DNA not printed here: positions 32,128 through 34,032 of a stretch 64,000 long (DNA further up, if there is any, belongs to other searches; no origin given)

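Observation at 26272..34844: Seven-gene lipid-carrier-dependent glycosylation island fused behind rpoN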

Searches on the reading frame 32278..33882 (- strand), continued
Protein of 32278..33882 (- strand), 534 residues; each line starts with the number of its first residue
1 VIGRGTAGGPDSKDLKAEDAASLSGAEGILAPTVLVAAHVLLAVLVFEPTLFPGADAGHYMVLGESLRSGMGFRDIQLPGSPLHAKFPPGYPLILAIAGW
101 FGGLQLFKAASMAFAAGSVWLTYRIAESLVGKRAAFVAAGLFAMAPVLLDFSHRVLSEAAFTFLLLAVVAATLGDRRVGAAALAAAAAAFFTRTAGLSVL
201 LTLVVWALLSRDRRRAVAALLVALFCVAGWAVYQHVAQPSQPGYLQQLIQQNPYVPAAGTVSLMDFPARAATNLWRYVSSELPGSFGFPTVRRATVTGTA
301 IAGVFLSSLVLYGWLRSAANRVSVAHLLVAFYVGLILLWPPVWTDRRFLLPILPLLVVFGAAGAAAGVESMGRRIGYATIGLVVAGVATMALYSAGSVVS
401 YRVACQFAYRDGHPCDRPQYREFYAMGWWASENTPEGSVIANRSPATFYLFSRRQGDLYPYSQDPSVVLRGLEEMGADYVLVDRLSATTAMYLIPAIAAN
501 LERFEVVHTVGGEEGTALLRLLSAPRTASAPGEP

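Call 63: search_protein_families(library=pfam, proteins=[L030:9130-9897:+, L030:14999-16498:-, L030:16120-17280:-, L030:17277-18242:-, L030:18020-19885:+, L078:11607-12773:+, L078:12818-13888:+, L078:18054-19091:+, L007:9080-9997:+, L007:14975-15193:+], max_evalue=0.001)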
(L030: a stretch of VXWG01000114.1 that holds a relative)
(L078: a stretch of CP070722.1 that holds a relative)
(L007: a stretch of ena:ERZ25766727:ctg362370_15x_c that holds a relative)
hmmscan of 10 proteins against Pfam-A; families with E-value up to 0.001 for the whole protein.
L030:9130-9897:+ (255 aa): 8 families
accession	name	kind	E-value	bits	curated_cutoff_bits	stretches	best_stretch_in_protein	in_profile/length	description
PF13489.12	Methyltransf_23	-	1e-13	51.8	27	1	41-193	11-163/164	Methyltransferase domain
PF08242.18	Methyltransf_12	-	2.8e-13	50.9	30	1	56-151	1-98/98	Methyltransferase domain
PF08241.18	Methyltransf_11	-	1.1e-11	45.7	21.2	1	56-152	1-94/95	Methyltransferase domain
PF13649.12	Methyltransf_25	-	3.3e-11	44.2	27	1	56-149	2-97/97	Methyltransferase domain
PF13847.12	Methyltransf_31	-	3.4e-05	24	27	1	52-153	4-109/145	Methyltransferase domain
PF05219.18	DREV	-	0.00029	20.5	26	1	53-153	96-186/265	DREV methyltransferase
PF08003.17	Methyltransf_9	-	0.00032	20.2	23.8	1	43-154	107-218/315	Protein of unknown function (DUF1698)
PF02353.26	CMAS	-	0.00053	19.8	27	1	51-150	62-161/273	Mycolic acid cyclopropane synthetase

L030:14999-16498:- (499 aa): 6 families
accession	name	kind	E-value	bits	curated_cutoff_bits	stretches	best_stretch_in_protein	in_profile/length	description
PF13692.12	Glyco_trans_1_4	-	3.5e-32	112.1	27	1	324-456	8-141/142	Glycosyl transferases group 1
PF00534.26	Glycos_transf_1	-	7.6e-32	110.6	26.4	1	314-458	12-159/172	Glycosyl transferases group 1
PF13439.12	Glyco_transf_4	-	3.6e-23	82.9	28.5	1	139-299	1-168/170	Glycosyltransferase Family 4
PF13579.12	Glyco_trans_4_4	-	9.5e-17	62.2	29.7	1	140-279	1-140/158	Glycosyl transferase 4-like domain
PF20706.3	GT4-conflict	-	1.2e-07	31.5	26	1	306-434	186-323/385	Family 4 Glycosyltransferase in conflict systems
PF08323.17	Glyco_transf_5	-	4e-05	23.9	22.7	0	127-172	1-47/239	Starch synthase catalytic domain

L030:16120-17280:- (386 aa): 1 family
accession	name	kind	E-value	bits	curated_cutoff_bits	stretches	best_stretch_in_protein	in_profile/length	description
PF02350.25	Epimerase_2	-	1.8e-101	339.9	30.6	1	31-370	6-346/347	UDP-N-acetylglucosamine 2-epimerase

L030:17277-18242:- (321 aa): 2 families
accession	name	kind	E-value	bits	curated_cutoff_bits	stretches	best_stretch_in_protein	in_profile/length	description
PF05711.17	TylF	-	2e-09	37.6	23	1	147-302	94-248/264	Macrocin-O-methyltransferase (TylF)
PF13578.12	Methyltransf_24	-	5e-08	34.2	26.3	1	149-280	1-105/105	Methyltransferase domain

L030:18020-19885:+ (621 aa): 5 families
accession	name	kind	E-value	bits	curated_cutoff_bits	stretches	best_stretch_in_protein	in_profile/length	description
PF13385.13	Laminin_G_3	-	1.5e-21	77.5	27.6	1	456-607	7-150/151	Concanavalin A-like lectin/glucanases superfamily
PF17963.7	Big_9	-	2.7e-14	54.2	23.6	2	216-301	1-86/89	Bacterial Ig domain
PF05345.18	He_PIG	-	8.4e-11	42.6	24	0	130-214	4-95/96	Putative Ig domain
PF17803.7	Cadherin_4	-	3.3e-07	31.2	25.1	0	209-260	4-55/71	Bacterial cadherin-like domain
PF17892.7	Cadherin_5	-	0.00075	19.7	26.5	0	125-214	2-97/98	Cadherin-like domain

L078:11607-12773:+ (388 aa): 2 families
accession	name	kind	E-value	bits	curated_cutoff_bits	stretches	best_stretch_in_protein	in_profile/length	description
PF02350.25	Epimerase_2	-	3.3e-105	352.2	30.6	1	35-373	6-346/347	UDP-N-acetylglucosamine 2-epimerase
PF13579.12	Glyco_trans_4_4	-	1.5e-06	29.1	29.7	1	27-180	10-157/158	Glycosyl transferase 4-like domain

L078:12818-13888:+ (356 aa): 7 families
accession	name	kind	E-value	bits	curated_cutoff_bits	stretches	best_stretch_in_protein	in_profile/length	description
PF00534.26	Glycos_transf_1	-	2.2e-35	122.2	26.4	1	170-324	13-171/172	Glycosyl transferases group 1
PF13692.12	Glyco_trans_1_4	-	4.5e-35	121.4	27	1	173-310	2-140/142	Glycosyl transferases group 1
PF13439.12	Glyco_transf_4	-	5.2e-19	69.3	28.5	1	1-160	4-170/170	Glycosyltransferase Family 4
PF13579.12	Glyco_trans_4_4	-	7.1e-16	59.4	29.7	1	1-151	3-154/158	Glycosyl transferase 4-like domain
PF13524.12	Glyco_trans_1_2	-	1.2e-09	38.7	25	1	202-336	14-139/144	Glycosyl transferase-like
PF20706.3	GT4-conflict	-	1.6e-05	24.5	26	1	171-291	196-325/385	Family 4 Glycosyltransferase in conflict systems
PF13477.12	Glyco_trans_4_2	-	0.00065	20.3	23.4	1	3-133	11-139/139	Glycosyl transferase 4-like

L078:18054-19091:+ (345 aa): 1 family
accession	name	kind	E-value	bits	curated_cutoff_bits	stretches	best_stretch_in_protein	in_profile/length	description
PF00294.29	PfkB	-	5.3e-33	115.1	25.8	1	24-322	3-298/302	pfkB family carbohydrate kinase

L007:9080-9997:+ (305 aa): 0 families

L007:14975-15193:+ (72 aa): 0 families

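Call 64: search_protein_families(library=ncbifam, proteins=[L078:18054-19091:+, L078:11607-12773:+, L078:12818-13888:+, L030:14999-16498:-, L030:17277-18242:-, L007:9080-9997:+], max_evalue=0.00001)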
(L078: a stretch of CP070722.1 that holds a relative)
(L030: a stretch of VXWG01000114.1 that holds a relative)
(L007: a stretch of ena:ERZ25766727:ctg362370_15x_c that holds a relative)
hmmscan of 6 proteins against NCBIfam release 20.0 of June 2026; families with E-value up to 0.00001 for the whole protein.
L078:18054-19091:+ (345 aa): 16 families
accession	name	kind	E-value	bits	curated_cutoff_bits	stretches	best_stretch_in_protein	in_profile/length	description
TIGR02198.1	rfaE_dom_I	equivalog_domain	2.6e-75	253.5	345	1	17-330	2-313/315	D-glycero-beta-D-manno-heptose-7-phosphate kinase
NF008454.0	PRK11316.1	equivalog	5.4e-63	213.2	521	1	16-337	4-318/475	bifunctional D-glycero-beta-D-manno-heptose-7-phosphate kinase/D-glycero-beta-D-manno-heptose 1-phosphate adenylyltransferase HldE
TIGR02152.1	D_ribokin_bact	equivalog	1.8e-22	80.1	299.65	1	25-327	1-296/298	ribokinase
NF008353.0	PRK11142.1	equivalog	1.9e-16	60.4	341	1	23-322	3-294/307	ribokinase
TIGR03168.1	1-PFK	subfamily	3.7e-16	58.9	216.4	1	65-330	37-298/305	hexose kinase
TIGR03828.1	pfkB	equivalog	9.9e-16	57.6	292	1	73-330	46-298/305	1-phosphofructokinase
TIGR04382.1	myo_inos_iolC_N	equivalog_domain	6.2e-14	52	300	1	232-325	209-303/309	5-dehydro-2-deoxygluconokinase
NF007321.0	PRK09813.1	equivalog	1.4e-10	41.1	247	0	58-117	20-78/261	fructoselysine 6-kinase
NF006957.1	PRK09434.1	equivalog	5.6e-10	39.2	450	0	226-314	195-287/302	fructokinase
NF053626.1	RibKinHalex1628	equivalog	2.6e-09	37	330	1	62-331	38-291/293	ATP-dependent ribose-1-phosphate kinase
NF040938.1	KDG_KDGal_kin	equivalog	5.4e-09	35.6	400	1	231-320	204-290/305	bifunctional 2-dehydro-3-deoxygluconokinase/2-dehydro-3-deoxygalactonokinase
NF049991.1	TagKinase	equivalog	9.3e-09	34.5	420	1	243-319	226-301/321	tagatose kinase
NF047869.1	myo_kin_aldol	exception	1.6e-07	30.1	600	0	216-322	213-319/586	bifunctional 5-dehydro-2-deoxygluconokinase/5-dehydro-2-deoxyphosphogluconate aldolase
NF052444.1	DhDoxglucKinKdgK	equivalog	1.3e-06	28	400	1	84-322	51-298/303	2-dehydro-3-deoxygluconokinase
NF041134.1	R1P_kin_Thcocales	equivalog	1.9e-06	27.5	500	0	273-320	222-269/291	ADP-dependent ribose-1-phosphate kinase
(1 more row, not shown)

L078:11607-12773:+ (388 aa): 2 families
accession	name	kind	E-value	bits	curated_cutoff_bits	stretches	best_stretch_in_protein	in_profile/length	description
TIGR00236.1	wecB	equivalog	7.3e-131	436.6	210.15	1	11-375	3-364/366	non-hydrolyzing UDP-N-acetylglucosamine 2-epimerase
TIGR03568.1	NeuC_NnaA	equivalog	7.5e-20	71.1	235.9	1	11-373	3-365/365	UDP-N-acetylglucosamine 2-epimerase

L078:12818-13888:+ (356 aa): 34 families (the best 25 are shown)
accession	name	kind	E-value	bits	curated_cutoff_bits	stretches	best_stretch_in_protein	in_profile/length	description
TIGR03999.1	thiol_BshA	equivalog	9e-33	113.7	273.7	1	55-347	76-374/375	N-acetyl-alpha-D-glucosaminyl L-malate synthase BshA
TIGR03088.1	stp2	hypoth_equivalog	4.4e-32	111.6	409.05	1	128-347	139-374/374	TIGR03088 family PEP-CTERM/XrtA system glycosyltransferase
NF041876.1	EPS_EpsE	equivalog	1.6e-30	106.7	400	1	73-334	113-384/389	exopolysaccharide biosynthesis GT4 family glycosyltransferase EpsE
TIGR02149.1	glgA_Coryne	subfamily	5.7e-25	88.3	302.4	1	61-346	70-390/391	glycogen synthase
TIGR03449.1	mycothiol_MshA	equivalog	2.6e-24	85.9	462.5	1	66-346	97-403/406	D-inositol-3-phosphate glycosyltransferase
TIGR04063.1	stp3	hypoth_equivalog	3.5e-22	78.8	442.05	1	147-347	180-396/397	TIGR04063 family PEP-CTERM/XrtA system glycosyltransferase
NF047684.1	TeichurnBiosyTuaC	equivalog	1.8e-21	76.5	550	1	58-345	94-388/391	teichuronic acid biosynthesis protein TuaC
TIGR04047.1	MSMEG_0565_glyc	hypoth_equivalog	1.6e-20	73.5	259.85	1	214-344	242-372/373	MSMEG_0565 family glycosyltransferase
NF038229.1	Glyco4_Geo_Pelo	equivalog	2.3e-18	66.3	400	1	73-347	57-337/338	GPMC system family 4 glycosyltransferase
NF053787.1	GlcN_PG_synth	equivalog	1.8e-17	63.2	480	1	236-347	250-360/361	N-acetylglucosaminyl phosphatidylglycerol synthase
NF041010.1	glycosy_Agl16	equivalog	1.6e-14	53.6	575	1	4-346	20-351/352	glycosylation protein Agl16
NF038011.1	PelF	equivalog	1.3e-13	50.8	100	1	145-343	278-489/489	GT4 family glycosyltransferase PelF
TIGR04005.1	wcaL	equivalog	1.5e-13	50.4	537.6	1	69-329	116-389/406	colanic acid biosynthesis glycosyltransferase WcaL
TIGR02095.1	glgA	subfamily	1.9e-11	43.3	328.45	1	169-345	291-476/477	glycogen/starch synthase, ADP-glucose type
TIGR04157.1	glyco_rSAM_CFB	subfamily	2.1e-11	43.5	400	1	180-342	235-405/406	TIGR04157 family glycosyltransferase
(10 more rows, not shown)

L030:14999-16498:- (499 aa): 27 families (the best 25 are shown)
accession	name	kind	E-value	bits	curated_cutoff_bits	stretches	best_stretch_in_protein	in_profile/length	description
TIGR03999.1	thiol_BshA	equivalog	1.3e-31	109.9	273.7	1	151-492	23-374/375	N-acetyl-alpha-D-glucosaminyl L-malate synthase BshA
TIGR03088.1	stp2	hypoth_equivalog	7e-31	107.6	409.05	1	128-492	3-374/374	TIGR03088 family PEP-CTERM/XrtA system glycosyltransferase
NF041876.1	EPS_EpsE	equivalog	1.6e-30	106.7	400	1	280-482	180-387/389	exopolysaccharide biosynthesis GT4 family glycosyltransferase EpsE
TIGR04063.1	stp3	hypoth_equivalog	1.1e-19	70.7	442.05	1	326-492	222-396/397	TIGR04063 family PEP-CTERM/XrtA system glycosyltransferase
TIGR04047.1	MSMEG_0565_glyc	hypoth_equivalog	2.4e-18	66.4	259.85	1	145-489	17-372/373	MSMEG_0565 family glycosyltransferase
NF053787.1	GlcN_PG_synth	equivalog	4.5e-17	61.9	480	1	126-492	1-360/361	N-acetylglucosaminyl phosphatidylglycerol synthase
TIGR03449.1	mycothiol_MshA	equivalog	1e-16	60.9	462.5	1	358-492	269-404/406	D-inositol-3-phosphate glycosyltransferase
TIGR02149.1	glgA_Coryne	subfamily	9.7e-16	57.9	302.4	1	128-491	3-390/391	glycogen synthase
NF047684.1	TeichurnBiosyTuaC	equivalog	3.1e-15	56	550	1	256-492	154-390/391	teichuronic acid biosynthesis protein TuaC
NF007640.0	PRK10307.1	subfamily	2.9e-13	49.5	276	1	328-483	240-399/411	WcaI family glycosyltransferase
TIGR04005.1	wcaL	equivalog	3.1e-13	49.4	537.6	1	238-443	146-355/406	colanic acid biosynthesis glycosyltransferase WcaL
NF041879.1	EPS_EpsH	equivalog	1.1e-10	40.9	800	1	299-497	219-422/431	exopolysaccharide biosynthesis glycosyltransferase EpsH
NF041010.1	glycosy_Agl16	equivalog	1.4e-09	37.3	575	1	126-491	1-351/352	glycosylation protein Agl16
TIGR04157.1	glyco_rSAM_CFB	subfamily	2.3e-09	36.8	400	1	325-437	235-345/406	TIGR04157 family glycosyltransferase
NF038229.1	Glyco4_Geo_Pelo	equivalog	2.6e-09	36.6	400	1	337-492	182-337/338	GPMC system family 4 glycosyltransferase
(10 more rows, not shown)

L030:17277-18242:- (321 aa): 0 families

L007:9080-9997:+ (305 aa): 0 families

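Call 79: search_protein_representatives(alignment_id=A1)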
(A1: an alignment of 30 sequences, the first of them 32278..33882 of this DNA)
Query: 30 sequences, 527 profile positions. Proteins with E-value up to 0.001 (for the whole library): 21327; up to 1e-10: 7149; up to 1e-30: 1635. The best 150 are listed.
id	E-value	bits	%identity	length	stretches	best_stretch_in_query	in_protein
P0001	2.2e-237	805.3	-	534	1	16-525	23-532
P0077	4.4e-214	728.4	-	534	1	19-522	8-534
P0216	2.6e-199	679.6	-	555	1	20-522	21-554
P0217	8.2e-194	661.5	-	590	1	16-525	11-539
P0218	1.0e-189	648.0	-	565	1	15-521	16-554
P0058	2.9e-185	633.3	-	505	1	29-522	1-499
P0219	2.8e-171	587.1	-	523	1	17-506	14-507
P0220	7.7e-171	585.7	-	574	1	12-516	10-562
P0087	4.3e-158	543.6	-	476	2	303-524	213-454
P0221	7.1e-149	513.2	-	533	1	18-520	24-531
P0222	1.9e-146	505.2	-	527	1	25-521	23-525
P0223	8.1e-141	486.6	-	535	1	10-519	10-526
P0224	4.4e-129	447.9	-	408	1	17-329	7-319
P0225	7.7e-120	417.4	-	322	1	203-519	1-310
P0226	1.4e-117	409.9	-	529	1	24-516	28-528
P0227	3.9e-116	405.1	-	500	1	23-509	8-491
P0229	6.0e-115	401.2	-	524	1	16-515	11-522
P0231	1.3e-108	380.3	-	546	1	20-516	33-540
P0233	1.9e-108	379.8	-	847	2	14-502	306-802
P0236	5.5e-105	368.4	-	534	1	17-515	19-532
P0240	4.7e-103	362.0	-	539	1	25-520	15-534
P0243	2.2e-102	359.8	-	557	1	18-515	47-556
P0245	4.5e-101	355.4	-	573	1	13-520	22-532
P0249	1.2e-98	347.5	-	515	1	12-515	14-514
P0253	1.1e-97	344.2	-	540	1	17-514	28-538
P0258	2.4e-96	339.9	-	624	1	18-515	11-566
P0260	1.0e-95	337.8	-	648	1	23-501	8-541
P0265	4.2e-95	335.7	-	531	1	9-520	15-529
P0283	2.5e-91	323.3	-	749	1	19-517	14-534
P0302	8.9e-87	308.3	-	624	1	21-519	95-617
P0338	4.9e-82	292.6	-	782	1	17-498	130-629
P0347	2.2e-81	290.5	-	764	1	23-522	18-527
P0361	3.6e-79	283.2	-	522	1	20-518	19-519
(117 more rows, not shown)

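Call 80: list_cluster_members(proteins=[P0221, P0226, P0233, P0245, P0260, P0283, P0302, P0338, P0347, P0361])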
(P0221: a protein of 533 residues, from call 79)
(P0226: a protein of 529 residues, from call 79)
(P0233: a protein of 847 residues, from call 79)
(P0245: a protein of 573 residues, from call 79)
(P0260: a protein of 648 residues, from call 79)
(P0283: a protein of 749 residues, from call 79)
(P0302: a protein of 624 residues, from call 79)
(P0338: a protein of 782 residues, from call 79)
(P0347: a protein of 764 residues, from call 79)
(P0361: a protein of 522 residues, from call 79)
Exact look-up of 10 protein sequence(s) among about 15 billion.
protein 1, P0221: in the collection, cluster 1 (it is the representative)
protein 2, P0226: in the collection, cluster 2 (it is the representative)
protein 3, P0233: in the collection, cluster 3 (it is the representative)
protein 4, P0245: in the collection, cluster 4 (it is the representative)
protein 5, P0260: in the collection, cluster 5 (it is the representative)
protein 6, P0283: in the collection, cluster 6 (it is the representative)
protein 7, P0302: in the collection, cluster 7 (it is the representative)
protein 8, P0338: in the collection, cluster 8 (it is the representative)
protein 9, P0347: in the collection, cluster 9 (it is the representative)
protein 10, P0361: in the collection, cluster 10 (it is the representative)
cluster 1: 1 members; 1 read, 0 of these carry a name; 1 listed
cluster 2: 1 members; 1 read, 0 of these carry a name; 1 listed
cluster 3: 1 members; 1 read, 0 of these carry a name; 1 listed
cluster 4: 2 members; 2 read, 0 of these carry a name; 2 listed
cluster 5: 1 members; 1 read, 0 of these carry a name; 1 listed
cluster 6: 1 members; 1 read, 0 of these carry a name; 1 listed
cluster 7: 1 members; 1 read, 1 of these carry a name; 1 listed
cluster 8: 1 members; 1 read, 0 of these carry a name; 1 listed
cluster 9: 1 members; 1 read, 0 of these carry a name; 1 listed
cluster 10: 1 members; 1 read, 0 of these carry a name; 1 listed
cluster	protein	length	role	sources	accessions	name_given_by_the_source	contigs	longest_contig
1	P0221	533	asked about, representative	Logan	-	-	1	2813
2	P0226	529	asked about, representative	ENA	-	-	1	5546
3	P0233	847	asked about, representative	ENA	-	-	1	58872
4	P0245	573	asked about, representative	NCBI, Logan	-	-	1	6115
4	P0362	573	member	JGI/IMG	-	-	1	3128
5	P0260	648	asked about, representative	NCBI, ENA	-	-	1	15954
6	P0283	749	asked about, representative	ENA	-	-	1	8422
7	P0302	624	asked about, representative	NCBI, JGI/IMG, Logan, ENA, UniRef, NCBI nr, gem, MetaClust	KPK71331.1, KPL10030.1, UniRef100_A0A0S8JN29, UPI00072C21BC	hypothetical protein AMJ71_04710 [candidate division TA06 bacterium SM1_40] | Glycosyltransferase RgtA/B/C/D-like domain-containing protein n=2 Tax=Bacteria division ... | MAG: hypothetical protein AMJ82_01000 [candidate division TA06 bacterium SM23_40]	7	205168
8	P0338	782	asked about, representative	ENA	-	-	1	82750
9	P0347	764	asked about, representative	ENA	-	-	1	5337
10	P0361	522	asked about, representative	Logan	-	-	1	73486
